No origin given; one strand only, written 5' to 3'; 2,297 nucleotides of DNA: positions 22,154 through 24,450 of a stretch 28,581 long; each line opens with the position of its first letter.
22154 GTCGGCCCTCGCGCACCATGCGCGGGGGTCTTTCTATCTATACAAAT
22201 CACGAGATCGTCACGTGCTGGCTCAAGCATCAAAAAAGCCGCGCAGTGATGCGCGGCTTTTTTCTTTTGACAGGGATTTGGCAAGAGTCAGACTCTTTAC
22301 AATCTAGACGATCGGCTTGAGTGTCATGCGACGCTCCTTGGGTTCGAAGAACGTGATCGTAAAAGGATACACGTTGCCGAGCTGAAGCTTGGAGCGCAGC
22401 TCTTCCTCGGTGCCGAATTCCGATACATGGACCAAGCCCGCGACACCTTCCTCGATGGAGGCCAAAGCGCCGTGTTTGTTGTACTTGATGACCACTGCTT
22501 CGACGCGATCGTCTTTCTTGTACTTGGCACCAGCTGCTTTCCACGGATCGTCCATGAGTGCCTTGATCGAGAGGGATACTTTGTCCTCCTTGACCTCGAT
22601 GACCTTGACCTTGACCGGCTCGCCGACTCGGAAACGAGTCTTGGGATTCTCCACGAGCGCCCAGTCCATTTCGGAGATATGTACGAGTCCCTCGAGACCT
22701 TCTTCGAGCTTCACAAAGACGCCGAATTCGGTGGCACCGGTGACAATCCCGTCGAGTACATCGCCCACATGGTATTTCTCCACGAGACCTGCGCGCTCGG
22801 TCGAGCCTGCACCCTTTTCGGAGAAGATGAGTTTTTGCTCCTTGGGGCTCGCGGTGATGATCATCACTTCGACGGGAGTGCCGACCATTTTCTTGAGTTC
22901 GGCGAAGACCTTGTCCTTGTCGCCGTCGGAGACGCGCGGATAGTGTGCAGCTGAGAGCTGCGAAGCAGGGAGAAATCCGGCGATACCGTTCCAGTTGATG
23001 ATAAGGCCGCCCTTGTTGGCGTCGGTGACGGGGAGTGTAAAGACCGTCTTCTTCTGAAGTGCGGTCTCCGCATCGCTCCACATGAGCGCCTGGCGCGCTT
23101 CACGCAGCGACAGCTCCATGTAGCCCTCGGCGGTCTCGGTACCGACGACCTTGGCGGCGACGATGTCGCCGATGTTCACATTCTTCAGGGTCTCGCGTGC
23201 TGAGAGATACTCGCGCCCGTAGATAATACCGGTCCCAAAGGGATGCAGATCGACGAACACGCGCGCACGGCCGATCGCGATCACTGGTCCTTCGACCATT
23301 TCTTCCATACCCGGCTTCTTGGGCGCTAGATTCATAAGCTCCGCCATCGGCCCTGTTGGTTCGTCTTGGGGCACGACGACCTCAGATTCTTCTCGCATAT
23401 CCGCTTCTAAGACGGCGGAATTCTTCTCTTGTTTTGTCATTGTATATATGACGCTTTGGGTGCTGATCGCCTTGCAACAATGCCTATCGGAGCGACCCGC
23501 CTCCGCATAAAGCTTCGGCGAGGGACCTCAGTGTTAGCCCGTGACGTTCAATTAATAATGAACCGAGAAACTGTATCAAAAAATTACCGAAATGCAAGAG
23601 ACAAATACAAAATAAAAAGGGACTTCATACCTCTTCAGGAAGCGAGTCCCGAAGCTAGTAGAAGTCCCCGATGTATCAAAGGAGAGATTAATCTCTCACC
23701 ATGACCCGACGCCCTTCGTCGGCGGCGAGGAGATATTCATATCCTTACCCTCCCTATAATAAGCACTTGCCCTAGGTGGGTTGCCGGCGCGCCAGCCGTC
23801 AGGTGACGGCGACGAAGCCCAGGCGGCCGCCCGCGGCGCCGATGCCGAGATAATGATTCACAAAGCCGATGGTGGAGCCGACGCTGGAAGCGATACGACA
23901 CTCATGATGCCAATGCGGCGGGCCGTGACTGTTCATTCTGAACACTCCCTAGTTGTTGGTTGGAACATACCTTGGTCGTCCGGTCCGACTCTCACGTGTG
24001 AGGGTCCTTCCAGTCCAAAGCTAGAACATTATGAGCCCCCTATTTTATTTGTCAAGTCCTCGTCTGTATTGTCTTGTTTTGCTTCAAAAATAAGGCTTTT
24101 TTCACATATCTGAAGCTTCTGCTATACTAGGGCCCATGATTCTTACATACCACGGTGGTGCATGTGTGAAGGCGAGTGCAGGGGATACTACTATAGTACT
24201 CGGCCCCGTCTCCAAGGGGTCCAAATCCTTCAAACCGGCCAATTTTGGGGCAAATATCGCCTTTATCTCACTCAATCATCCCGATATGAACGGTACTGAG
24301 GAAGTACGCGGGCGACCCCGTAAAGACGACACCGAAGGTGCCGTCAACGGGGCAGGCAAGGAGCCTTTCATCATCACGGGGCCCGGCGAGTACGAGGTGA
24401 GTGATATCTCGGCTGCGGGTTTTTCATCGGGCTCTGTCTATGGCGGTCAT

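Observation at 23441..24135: A 0.7-kb stretch upstream of rpsA with no long ORF contains a 45-codon SD-led ORF plus strong local hairpins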

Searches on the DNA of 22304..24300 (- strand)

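Call 4: search_rna_families(source=window, start=23300, end=24300, threshold=evalue, max_evalue=10, show_alignments=3)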
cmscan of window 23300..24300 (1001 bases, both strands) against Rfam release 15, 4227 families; matches with E-value up to 10: 1.
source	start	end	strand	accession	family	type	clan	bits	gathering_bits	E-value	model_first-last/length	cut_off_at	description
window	23802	23872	+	RF02133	HOXB13-AS1_2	Gene; lncRNA;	-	16.8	40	0.34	1-81/81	no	HOXB13 antisense RNA 1 conserved region 2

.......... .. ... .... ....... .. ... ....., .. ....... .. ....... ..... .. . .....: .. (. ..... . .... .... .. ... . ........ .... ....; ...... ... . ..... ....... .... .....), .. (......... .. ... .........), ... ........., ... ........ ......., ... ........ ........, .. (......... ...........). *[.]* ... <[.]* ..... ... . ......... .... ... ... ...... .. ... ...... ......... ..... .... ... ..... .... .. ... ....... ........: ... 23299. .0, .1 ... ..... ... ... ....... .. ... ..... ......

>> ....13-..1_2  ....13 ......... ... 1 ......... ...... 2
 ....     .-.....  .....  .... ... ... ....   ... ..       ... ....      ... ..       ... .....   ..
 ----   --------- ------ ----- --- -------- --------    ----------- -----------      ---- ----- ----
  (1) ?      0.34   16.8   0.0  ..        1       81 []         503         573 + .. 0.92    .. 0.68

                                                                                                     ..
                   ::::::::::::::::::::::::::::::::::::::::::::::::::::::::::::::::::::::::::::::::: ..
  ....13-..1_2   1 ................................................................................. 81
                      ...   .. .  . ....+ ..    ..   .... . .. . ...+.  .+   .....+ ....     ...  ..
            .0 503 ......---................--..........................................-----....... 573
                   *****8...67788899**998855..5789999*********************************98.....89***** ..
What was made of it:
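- On Known structured ncRNA (Rfam family, tRNA or tmRNA): Only a noise hit (a human lncRNA family, E=0.34) at E up to 10 in 23300-24300 (call 4).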

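Call 38: search_rna_families(sources=[L071, L070, L081, L001], threshold=evalue, max_evalue=5)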
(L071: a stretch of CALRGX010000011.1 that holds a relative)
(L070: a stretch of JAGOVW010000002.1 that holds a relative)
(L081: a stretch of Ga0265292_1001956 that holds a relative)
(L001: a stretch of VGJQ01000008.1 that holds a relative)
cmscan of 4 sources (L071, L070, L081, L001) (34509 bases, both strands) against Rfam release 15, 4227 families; matches with E-value up to 5: 12.
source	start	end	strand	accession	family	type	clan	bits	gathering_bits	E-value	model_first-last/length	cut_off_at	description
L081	4159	4250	-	RF00506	Thr_leader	Cis-reg; leader;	-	33.2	55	0.013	1-118/118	no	Threonine operon leader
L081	4155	4230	-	RF02074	STnc240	Gene; sRNA;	-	30.4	55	0.9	1-77/77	no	Enterobacterial sRNA STnc240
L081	4154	4257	-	RF01771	rnk_leader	Cis-reg; leader;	-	28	50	0.69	1-109/109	no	Enterobacteria rnk leader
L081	4158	4226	-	RF02495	ohsC_RNA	Gene; antitoxin;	-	27.8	50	2.5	1-77/77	no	Oppression of Hydrophobic ORF by sRNA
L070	6968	7038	+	RF00455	mir-15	Gene; miRNA;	CL00085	26.8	57.3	0.013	1-88/88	no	mir-15 microRNA precursor family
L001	3825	3913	-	RF02063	STnc350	Gene; sRNA;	-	24.9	60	1.5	1-68/68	no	Salmonella enterica sRNA STnc350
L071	466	558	+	RF02782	CpoB_ybgF_thermometer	Cis-reg; thermoregulator;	-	24.5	51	1.1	1-139/139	no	CpoB/ybgF ICR thermometer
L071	7044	7114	+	RF00455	mir-15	Gene; miRNA;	CL00085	21.9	57.3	0.48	1-88/88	no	mir-15 microRNA precursor family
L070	2701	2786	-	RF00512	Leu_leader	Cis-reg; leader;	-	20.7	50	4.9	1-148/148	no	Leucine operon leader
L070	5828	5850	+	RF01687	Acido-Lenti-1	Gene; sRNA;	-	19.2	37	3.3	1-46/46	no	Acido-Lenti-1 RNA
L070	5825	5847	-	RF01687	Acido-Lenti-1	Gene; sRNA;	-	19.2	37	3.3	1-46/46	no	Acido-Lenti-1 RNA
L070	4546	4612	-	RF01119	sR32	Gene; snRNA; snoRNA; CD-box;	-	15.9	40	4.8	1-57/57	no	Small nucleolar RNA sR32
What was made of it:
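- Closest known: Leader-peptide attenuators. Different: The weak Rfam Thr_leader and Leu_leader hits in relatives lie elsewhere and fall below threshold (call 38).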

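Call 59: build_rna_model(alignment_id=A3, structure=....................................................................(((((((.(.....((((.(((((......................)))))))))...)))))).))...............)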
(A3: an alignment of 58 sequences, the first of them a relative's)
Model R1 built from alignment A3 (58 sequences, 150 columns); structure: as given.
model positions 106; base pairs 17; branch points 0; effective number of sequences 5.71; information 0.59 bits per position. Calibrated on 0.2 Mb of random sequence (short: E-values are rough).
structure used (alignment columns):
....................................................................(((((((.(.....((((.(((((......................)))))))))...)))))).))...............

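Call 60: search_with_rna_model(model_id=R1, source=window, max_evalue=10, show_alignments=2)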
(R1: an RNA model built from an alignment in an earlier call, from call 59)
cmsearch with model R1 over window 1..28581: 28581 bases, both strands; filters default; matches with E-value up to 10: 0.
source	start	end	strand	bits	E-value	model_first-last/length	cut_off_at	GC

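Call 61: search_with_rna_model(model_id=R1, source=window, start=23380, end=23700, filters=off, max_evalue=10, show_alignments=2)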
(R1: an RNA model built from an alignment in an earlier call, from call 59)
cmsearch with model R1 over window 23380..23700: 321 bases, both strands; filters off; matches with E-value up to 10: 2.
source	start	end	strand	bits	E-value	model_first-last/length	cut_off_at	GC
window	23506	23579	-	7.9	0.15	1-106/106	no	0.45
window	23528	23585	+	6.3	0.42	1-106/106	no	0.34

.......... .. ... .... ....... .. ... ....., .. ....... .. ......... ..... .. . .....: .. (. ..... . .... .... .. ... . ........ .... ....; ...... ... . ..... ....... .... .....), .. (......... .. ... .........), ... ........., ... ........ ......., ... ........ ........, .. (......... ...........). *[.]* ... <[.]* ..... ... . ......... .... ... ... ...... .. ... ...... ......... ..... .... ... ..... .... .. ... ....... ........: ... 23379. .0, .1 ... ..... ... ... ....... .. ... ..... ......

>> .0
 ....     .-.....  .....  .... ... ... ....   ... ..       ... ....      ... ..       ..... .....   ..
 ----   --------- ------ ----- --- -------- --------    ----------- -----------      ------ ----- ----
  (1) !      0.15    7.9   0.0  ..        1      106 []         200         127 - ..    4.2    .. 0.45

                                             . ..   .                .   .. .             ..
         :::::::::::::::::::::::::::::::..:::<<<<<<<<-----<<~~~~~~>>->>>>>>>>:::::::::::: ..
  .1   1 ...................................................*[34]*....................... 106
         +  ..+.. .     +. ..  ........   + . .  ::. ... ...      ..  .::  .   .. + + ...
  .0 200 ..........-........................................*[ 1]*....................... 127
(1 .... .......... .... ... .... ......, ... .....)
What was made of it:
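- The type A model does not detect W (7.9 bits, call 61).
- Tried and rejected: Type A model on W. It failed to detect W (calls 60, 61).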

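Call 62: search_with_rna_model(model_id=R1, sources=[L001, L002, L003, L004, L005, L006, L007, L008, L009, L010, L011, L012, L013, L014, L015, L016, L017, L018, L019, L020, L021, L022, L023, L024, L025, L026, L027, L028, L029, L030, L031, L032, L033, L034, L035, L036, L037, L038, L039, L040, L041, L042, L043, L044, L045, L046, L047, L048, L049, L050, L051, L052, L053, L054, L055, L056, L057, L058, L059, L060, L061, L062, L063, L064, L065, L066, L067, L068, L069, L070, L071, L072, L073, L074, L075, L076, L077, L078, L079, L080], max_evalue=1)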
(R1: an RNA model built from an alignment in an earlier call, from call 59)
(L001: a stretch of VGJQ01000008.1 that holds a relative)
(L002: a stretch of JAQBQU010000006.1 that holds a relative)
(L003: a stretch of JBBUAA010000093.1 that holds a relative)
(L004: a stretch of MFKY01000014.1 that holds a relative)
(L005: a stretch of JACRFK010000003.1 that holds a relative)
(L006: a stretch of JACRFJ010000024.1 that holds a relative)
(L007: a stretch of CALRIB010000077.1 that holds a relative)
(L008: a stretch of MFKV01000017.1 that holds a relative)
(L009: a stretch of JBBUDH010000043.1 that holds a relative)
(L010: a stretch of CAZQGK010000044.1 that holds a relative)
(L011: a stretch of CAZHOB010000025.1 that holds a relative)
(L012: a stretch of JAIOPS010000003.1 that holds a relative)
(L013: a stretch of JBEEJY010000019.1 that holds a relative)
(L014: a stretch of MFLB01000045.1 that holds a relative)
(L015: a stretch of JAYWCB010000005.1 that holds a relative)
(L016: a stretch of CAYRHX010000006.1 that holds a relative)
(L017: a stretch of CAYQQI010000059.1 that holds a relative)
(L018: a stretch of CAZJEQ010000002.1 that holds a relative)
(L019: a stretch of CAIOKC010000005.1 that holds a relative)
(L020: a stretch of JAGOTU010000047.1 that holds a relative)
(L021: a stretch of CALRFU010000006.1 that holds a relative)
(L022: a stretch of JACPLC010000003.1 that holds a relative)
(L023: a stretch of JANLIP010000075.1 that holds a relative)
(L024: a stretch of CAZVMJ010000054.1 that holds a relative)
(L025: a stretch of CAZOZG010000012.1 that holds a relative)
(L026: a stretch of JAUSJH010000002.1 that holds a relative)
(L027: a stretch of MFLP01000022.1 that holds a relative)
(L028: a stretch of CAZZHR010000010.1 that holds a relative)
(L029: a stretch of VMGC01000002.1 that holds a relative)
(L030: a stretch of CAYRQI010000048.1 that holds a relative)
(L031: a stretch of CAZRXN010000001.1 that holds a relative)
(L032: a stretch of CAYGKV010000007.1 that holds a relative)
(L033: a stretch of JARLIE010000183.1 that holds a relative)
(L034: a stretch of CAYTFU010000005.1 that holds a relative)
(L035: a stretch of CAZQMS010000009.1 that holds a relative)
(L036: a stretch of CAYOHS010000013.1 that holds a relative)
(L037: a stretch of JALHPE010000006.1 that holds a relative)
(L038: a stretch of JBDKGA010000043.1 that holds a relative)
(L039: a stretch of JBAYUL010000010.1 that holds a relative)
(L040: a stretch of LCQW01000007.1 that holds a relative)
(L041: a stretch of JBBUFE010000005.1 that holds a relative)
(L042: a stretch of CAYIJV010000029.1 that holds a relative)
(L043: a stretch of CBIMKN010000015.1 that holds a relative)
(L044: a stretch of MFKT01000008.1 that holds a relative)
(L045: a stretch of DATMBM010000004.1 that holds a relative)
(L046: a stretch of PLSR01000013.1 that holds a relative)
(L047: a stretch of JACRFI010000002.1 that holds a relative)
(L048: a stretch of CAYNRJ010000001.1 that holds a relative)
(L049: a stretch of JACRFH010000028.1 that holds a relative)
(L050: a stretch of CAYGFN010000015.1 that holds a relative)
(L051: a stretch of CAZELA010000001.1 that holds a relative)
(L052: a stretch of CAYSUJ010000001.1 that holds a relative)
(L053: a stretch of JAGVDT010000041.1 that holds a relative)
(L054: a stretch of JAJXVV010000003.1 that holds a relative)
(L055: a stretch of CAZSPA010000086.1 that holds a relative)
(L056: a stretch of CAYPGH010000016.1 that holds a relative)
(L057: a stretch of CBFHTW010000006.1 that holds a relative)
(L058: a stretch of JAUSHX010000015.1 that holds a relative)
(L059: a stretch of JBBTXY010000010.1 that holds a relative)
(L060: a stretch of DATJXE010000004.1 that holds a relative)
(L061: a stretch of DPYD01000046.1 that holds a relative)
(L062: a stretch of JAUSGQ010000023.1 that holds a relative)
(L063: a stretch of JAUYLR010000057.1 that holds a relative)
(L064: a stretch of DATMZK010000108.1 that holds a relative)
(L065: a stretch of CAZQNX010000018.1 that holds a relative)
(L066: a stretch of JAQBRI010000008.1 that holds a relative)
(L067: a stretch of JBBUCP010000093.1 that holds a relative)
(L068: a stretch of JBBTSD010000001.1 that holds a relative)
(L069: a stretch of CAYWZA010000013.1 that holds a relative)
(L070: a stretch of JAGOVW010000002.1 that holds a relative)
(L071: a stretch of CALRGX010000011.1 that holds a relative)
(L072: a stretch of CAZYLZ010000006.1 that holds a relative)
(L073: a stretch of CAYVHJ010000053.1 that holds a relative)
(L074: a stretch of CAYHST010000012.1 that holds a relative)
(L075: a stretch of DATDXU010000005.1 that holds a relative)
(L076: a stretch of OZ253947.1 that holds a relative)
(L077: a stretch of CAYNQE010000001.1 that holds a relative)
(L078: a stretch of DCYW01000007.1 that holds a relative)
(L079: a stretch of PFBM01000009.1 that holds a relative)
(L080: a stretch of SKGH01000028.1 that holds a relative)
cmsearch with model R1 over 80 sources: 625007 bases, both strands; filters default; matches with E-value up to 1: 59.
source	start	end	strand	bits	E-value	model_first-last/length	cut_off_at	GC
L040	3864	3967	+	100.9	3.1e-23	1-106/106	no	0.5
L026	3850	3955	+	96.3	5.4e-22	1-106/106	no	0.49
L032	3901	4003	+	94.6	1.5e-21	1-106/106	no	0.46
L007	563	665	+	93.5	2.9e-21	1-106/106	no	0.51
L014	425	529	+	91.5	9.9e-21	1-106/106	no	0.54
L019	3871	3973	+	91.5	1e-20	1-106/106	no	0.51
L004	3890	3997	+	87.8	9.9e-20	1-106/106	no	0.47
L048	3898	4003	+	85.7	3.7e-19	1-106/106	no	0.47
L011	3866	3967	+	83.7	1.3e-18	1-106/106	no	0.53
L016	3900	4003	+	83.4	1.5e-18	1-106/106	no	0.48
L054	3847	3950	+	81.4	5.3e-18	1-106/106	no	0.57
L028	3862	3967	+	80.7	8.4e-18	1-106/106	no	0.52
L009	1263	1370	+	79.6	1.6e-17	1-106/106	no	0.44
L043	3822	3928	+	77.1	7.8e-17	1-106/106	no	0.52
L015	3866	3971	+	76.6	1e-16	1-106/106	no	0.49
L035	3857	3964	+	76.2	1.3e-16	1-106/106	no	0.53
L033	3900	4000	+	75.1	2.7e-16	1-106/106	no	0.45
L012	164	266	+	74.5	3.8e-16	1-106/106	no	0.5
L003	12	110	+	74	5.3e-16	1-106/106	no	0.52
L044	3819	3922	+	73.7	6.1e-16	1-106/106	no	0.47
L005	3829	3932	+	73.4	7.3e-16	1-106/106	no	0.53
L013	3898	4000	+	72.8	1.1e-15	1-106/106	no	0.5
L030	1024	1129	+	72.3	1.5e-15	1-106/106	no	0.54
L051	3873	3979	+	71.8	2e-15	1-106/106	no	0.46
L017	2915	3021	+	71.4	2.6e-15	1-106/106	no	0.47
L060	3901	3997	+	71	3.4e-15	1-106/106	no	0.53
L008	2912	3015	+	70.8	3.8e-15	1-106/106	no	0.49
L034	3889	4003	+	70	6.3e-15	1-106/106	no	0.5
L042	3391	3494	+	69.8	7e-15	1-106/106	no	0.45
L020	3867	3977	+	69.4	8.8e-15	1-106/106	no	0.48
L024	1519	1624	+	68.8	1.3e-14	1-106/106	no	0.44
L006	3857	3964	+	68.4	1.7e-14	1-106/106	no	0.51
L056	3789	3897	+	67.5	2.8e-14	1-106/106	no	0.51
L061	3791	3898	+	67.1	3.6e-14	1-106/106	no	0.48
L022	3883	3985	+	65.9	7.8e-14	1-106/106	no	0.49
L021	3823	3928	+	65.5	9.8e-14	1-106/106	no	0.46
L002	2422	2523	+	64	2.6e-13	1-106/106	no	0.44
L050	3875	3979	+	62.3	7.3e-13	1-106/106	no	0.52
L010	3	87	+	61.2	1.4e-12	24-106/106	no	0.53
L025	3850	3955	+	51.7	5.2e-10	1-106/106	no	0.52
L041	3668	3814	+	41.1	3.6e-07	1-106/106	no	0.48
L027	3792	3898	+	39.1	1.3e-06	1-106/106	no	0.51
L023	3761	3868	+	38.2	2.2e-06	1-106/106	no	0.47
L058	3850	3955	+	32.4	7.7e-05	1-106/106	no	0.53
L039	3737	3836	+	32.2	9e-05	1-106/106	no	0.51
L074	3806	3911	+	31.9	0.00011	1-106/106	no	0.47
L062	3813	3922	+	30.1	0.00034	1-106/106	no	0.48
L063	163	275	+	29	0.00064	1-106/106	no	0.49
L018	3884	3979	+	27.7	0.0015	1-106/106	no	0.52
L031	3887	3994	+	27.5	0.0017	1-106/106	no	0.57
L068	3887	3985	+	26.5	0.003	1-106/106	no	0.41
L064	3865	3964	+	25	0.0078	1-106/106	no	0.52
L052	3875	3982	+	22.7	0.031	1-106/106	no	0.47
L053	193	295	+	21.1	0.085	1-106/106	no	0.44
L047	3893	3988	+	20.6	0.12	1-106/106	no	0.48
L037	3878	3985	+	19.5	0.23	1-106/106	no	0.46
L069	3906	4003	+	17.7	0.7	1-106/106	no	0.47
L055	983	1056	+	17.4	0.84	1-106/106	no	0.42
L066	3828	3928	+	17.2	0.96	1-106/106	no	0.4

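Call 66: search_rna_families(source=L040, start=3750, end=4050, threshold=evalue, max_evalue=10)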
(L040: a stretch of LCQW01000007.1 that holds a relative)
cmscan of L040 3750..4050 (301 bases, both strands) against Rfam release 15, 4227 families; matches with E-value up to 10: 1.
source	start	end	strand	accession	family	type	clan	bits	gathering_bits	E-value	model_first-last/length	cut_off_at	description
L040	3792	3829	-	RF02399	NsiR1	Gene; sRNA;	-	13.7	39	3.3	1-60/60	no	Nitrogen stress-induced RNA 1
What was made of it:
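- On Ribosomal-protein (S1) autoregulatory leader: No Rfam 15 family matches the leader in W (call 4), in L081, L001, L070 or L071 (call 38), or in L040 (call 66).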
